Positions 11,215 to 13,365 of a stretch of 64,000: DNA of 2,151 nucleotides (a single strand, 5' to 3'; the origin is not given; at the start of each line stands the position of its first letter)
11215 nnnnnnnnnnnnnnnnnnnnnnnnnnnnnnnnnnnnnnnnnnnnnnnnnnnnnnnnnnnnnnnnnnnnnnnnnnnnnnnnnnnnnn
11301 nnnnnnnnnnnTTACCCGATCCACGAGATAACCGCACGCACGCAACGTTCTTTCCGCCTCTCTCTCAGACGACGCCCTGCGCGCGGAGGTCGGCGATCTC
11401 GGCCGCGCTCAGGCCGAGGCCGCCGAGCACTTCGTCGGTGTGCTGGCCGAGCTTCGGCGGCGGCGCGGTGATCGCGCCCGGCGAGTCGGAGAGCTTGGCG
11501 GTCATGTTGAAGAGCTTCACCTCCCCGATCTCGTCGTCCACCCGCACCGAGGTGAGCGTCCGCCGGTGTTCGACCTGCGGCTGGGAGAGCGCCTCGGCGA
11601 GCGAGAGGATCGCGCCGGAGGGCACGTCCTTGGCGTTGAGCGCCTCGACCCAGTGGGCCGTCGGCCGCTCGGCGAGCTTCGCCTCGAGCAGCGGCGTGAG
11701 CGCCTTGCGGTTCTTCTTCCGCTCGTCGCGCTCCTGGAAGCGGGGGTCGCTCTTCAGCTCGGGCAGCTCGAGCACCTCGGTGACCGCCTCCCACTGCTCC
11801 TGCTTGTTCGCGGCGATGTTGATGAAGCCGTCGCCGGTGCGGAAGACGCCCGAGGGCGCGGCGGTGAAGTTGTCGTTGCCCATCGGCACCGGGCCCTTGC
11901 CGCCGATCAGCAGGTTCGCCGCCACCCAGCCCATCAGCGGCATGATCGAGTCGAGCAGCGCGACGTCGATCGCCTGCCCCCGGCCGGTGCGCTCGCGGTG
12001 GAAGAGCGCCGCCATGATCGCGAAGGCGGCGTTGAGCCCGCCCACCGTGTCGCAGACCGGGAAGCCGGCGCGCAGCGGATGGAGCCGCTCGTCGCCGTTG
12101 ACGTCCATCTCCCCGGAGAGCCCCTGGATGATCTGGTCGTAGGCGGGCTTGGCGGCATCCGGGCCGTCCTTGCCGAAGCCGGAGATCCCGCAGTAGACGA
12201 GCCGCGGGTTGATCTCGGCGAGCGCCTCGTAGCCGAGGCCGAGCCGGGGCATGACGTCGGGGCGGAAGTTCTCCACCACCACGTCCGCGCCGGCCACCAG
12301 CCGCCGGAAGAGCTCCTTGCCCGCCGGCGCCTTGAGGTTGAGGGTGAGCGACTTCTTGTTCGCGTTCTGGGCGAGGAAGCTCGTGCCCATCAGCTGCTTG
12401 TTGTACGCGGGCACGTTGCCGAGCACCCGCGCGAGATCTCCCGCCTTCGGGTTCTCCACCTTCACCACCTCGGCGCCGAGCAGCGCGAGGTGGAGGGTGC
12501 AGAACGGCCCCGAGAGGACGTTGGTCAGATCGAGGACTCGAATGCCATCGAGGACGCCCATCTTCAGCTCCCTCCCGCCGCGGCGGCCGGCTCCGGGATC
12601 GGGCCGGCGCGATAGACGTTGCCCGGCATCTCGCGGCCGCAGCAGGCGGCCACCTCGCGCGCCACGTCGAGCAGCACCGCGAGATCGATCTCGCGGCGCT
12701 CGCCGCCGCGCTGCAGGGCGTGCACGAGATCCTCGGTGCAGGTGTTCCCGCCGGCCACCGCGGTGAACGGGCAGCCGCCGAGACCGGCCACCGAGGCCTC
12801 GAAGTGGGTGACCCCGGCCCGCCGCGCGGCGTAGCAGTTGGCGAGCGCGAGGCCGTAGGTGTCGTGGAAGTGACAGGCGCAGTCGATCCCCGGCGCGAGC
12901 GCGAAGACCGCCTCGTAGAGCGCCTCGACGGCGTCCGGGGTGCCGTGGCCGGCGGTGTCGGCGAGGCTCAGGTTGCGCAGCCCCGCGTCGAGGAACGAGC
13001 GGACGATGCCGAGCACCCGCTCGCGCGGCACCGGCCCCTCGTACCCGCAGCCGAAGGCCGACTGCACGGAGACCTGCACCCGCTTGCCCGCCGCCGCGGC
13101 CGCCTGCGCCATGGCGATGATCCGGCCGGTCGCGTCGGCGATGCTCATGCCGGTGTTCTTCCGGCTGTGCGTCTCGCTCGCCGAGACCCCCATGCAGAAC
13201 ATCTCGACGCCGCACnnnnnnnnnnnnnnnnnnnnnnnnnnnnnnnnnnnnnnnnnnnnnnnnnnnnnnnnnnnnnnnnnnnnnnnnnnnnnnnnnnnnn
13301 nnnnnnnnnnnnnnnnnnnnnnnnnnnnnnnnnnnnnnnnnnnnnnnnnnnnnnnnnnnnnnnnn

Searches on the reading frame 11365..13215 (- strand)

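Call 35: search_protein_families(library=pfam, proteins=[window:11365-13215:-], max_evalue=0.001)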
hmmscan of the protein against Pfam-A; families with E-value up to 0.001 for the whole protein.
window:11365-13215:- (616 aa): 1 family
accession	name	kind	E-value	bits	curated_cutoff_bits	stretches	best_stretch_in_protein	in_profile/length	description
PF02515.22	CoA_transf_3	-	4e-124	414.9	23.3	1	222-593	1-366/366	CoA-transferase family III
